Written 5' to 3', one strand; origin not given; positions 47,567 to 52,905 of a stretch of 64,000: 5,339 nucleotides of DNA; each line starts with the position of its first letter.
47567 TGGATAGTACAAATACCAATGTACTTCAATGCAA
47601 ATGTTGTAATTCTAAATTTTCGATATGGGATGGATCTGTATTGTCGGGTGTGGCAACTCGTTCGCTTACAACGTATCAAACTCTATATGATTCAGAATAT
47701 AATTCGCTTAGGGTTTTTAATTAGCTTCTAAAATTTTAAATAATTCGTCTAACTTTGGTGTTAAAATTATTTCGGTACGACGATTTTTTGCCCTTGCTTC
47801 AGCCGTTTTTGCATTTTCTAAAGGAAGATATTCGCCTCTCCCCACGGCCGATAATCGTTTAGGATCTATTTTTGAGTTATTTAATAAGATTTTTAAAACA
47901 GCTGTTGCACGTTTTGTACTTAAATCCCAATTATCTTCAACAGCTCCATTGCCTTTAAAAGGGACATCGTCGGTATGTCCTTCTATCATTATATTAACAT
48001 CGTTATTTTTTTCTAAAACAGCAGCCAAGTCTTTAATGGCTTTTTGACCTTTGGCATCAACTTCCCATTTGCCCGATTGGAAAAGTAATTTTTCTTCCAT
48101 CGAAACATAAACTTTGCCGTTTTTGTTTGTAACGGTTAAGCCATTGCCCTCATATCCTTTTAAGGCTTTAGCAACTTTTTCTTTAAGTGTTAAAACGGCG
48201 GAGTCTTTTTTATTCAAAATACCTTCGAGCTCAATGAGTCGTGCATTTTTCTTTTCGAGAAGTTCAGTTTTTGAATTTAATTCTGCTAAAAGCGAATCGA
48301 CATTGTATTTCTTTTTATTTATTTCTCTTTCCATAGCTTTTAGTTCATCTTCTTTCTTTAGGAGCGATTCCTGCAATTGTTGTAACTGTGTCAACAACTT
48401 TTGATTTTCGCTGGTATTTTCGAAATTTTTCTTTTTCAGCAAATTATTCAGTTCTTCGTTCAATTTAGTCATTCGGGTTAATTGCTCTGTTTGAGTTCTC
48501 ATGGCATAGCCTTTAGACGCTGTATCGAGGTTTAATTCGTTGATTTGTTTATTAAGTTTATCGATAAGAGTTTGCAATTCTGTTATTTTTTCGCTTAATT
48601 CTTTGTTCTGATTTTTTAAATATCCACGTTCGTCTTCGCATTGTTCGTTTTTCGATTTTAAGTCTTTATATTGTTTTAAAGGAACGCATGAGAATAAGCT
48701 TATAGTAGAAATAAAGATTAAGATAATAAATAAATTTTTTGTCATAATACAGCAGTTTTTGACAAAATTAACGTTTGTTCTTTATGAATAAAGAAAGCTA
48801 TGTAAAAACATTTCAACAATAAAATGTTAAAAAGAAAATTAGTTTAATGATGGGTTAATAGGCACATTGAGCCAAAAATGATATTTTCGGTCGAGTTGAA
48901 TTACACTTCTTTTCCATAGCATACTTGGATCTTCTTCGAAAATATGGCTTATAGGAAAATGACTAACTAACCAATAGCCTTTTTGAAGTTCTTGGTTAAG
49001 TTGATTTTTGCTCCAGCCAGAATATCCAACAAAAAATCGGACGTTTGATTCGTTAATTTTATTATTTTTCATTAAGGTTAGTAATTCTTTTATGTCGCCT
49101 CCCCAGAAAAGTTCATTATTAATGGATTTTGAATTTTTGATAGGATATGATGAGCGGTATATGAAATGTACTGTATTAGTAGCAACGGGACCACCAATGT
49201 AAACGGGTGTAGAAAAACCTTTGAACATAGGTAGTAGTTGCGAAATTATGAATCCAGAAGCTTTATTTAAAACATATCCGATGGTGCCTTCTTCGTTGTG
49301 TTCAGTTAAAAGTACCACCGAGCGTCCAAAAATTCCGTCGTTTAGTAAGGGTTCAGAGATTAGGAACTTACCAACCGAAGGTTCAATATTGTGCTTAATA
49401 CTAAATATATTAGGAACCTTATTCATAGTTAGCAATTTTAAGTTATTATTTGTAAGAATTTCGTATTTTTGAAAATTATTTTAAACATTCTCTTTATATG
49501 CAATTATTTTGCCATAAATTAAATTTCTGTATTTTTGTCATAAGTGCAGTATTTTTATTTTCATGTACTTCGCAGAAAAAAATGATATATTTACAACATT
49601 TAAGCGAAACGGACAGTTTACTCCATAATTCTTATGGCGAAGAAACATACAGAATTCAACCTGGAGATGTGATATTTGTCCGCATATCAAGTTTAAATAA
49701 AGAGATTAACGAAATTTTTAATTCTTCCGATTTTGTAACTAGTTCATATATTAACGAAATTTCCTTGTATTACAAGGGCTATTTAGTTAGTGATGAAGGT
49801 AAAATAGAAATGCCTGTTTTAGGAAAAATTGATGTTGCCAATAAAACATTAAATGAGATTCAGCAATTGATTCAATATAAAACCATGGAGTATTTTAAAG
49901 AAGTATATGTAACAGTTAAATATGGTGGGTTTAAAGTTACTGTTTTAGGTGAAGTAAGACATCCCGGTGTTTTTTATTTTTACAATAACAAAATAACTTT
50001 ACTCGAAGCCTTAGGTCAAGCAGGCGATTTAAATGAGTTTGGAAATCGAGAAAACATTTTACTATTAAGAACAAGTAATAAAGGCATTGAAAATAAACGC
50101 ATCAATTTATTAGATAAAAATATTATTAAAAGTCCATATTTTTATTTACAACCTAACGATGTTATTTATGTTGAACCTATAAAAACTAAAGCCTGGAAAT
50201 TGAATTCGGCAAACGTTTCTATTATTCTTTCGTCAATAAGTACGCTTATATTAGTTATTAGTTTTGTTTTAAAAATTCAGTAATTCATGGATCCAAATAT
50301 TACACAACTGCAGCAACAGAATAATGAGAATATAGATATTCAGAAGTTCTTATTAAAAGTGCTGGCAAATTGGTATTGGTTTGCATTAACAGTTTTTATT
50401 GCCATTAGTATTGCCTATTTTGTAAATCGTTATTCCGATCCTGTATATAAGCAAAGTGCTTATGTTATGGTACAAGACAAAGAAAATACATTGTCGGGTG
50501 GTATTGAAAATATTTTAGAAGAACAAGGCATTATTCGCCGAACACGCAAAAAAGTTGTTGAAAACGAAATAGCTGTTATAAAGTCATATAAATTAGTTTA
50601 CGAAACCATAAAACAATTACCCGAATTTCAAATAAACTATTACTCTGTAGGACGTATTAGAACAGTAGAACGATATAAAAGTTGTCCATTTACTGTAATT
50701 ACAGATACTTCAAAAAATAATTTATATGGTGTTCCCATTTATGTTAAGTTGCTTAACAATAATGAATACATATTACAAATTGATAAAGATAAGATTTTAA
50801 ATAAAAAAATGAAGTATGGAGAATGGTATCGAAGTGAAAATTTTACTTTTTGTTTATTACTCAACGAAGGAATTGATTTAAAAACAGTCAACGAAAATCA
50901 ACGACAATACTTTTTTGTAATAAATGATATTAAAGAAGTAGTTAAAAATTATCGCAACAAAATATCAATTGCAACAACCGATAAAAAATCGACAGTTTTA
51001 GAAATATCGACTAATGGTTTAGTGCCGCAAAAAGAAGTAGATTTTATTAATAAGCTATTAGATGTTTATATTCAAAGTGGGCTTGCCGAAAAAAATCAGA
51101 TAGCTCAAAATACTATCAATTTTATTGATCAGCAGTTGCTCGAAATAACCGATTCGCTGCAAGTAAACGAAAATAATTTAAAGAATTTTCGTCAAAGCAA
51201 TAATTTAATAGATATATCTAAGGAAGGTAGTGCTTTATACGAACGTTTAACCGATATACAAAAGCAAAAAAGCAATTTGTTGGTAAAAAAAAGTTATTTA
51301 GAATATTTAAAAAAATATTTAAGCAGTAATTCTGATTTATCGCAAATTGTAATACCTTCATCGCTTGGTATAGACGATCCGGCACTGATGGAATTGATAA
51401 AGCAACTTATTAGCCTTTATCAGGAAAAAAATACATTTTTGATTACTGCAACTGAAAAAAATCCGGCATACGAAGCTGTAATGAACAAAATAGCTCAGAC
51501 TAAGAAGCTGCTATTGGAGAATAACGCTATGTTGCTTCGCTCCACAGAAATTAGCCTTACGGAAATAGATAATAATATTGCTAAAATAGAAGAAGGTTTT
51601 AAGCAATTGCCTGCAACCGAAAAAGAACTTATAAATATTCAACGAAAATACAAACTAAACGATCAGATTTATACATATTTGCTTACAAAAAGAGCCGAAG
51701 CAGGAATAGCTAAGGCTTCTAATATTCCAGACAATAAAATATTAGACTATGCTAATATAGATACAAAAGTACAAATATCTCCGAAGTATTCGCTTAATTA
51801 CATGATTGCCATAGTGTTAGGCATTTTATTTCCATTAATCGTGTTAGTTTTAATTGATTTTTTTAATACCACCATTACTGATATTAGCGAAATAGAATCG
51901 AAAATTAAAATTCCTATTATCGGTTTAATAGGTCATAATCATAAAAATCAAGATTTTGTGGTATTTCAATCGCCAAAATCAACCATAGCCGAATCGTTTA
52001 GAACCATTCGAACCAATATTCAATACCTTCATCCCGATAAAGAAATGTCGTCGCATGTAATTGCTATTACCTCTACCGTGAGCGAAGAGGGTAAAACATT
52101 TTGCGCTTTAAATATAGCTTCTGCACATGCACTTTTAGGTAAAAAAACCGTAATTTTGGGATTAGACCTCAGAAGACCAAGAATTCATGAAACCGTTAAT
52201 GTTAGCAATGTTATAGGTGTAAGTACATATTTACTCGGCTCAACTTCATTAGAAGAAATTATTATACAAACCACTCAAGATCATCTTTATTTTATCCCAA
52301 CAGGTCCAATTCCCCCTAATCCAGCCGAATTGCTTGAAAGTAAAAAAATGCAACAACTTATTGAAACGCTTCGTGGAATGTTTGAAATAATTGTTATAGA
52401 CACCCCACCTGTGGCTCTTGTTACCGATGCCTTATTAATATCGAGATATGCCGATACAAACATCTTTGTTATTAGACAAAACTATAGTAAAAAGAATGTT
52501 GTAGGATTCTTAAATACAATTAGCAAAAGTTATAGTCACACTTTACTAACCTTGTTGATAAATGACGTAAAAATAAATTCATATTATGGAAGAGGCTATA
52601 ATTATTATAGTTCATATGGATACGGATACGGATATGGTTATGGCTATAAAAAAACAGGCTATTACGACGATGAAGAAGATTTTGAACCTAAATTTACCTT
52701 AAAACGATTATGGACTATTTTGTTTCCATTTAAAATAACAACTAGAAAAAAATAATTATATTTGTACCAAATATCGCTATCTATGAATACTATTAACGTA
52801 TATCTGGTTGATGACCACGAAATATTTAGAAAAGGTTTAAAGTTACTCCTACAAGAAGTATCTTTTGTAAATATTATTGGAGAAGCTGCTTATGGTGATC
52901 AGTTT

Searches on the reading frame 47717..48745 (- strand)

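Call 9: search_protein_families(library=pfam, proteins=[window:47717-48745:-], max_evalue=0.00001)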
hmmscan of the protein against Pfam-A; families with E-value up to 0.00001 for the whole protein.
window:47717-48745:- (342 aa): 1 family
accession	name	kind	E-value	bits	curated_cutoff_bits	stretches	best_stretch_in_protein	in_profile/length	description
PF00691.25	OmpA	-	1.1e-20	74.2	27.2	1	221-322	1-98/98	OmpA family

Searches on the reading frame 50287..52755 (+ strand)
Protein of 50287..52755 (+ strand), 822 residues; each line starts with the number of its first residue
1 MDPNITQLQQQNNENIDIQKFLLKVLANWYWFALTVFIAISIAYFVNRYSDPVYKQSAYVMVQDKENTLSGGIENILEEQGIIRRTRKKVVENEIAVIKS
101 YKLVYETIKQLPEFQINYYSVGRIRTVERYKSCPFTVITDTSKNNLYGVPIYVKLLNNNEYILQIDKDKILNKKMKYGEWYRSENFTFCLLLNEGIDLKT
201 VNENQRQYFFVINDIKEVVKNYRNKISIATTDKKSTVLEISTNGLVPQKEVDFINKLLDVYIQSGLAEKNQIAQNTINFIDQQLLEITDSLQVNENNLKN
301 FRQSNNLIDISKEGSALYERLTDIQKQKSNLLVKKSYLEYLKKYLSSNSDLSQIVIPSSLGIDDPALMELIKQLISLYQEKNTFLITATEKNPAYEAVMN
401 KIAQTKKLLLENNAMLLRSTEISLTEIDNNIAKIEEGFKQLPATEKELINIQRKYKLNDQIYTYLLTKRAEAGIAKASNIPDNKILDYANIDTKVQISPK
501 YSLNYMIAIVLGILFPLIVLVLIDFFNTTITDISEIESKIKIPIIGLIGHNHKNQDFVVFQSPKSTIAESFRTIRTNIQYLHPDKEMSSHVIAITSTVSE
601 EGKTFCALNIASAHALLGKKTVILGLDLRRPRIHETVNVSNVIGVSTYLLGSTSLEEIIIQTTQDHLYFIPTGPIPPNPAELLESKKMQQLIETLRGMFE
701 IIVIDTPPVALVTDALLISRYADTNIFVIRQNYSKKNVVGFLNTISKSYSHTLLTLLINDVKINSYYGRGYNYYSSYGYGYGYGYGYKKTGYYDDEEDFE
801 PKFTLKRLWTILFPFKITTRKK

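Call 9: search_protein_families(library=pfam, proteins=[window:50287-52755:+], max_evalue=0.00001)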
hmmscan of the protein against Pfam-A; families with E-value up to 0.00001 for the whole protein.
window:50287-52755:+ (822 aa): 3 families
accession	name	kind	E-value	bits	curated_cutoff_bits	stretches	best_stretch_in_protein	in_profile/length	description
PF13807.11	GNVR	-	1.3e-10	41.5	27.7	1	444-519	2-76/82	G-rich domain on putative tyrosine kinase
PF02706.20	Wzz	-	1.6e-06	28.7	25.5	1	14-111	1-91/91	Chain length determinant protein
PF13614.12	AAA_31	-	7.5e-06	26.4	27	1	590-750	2-169/177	AAA domain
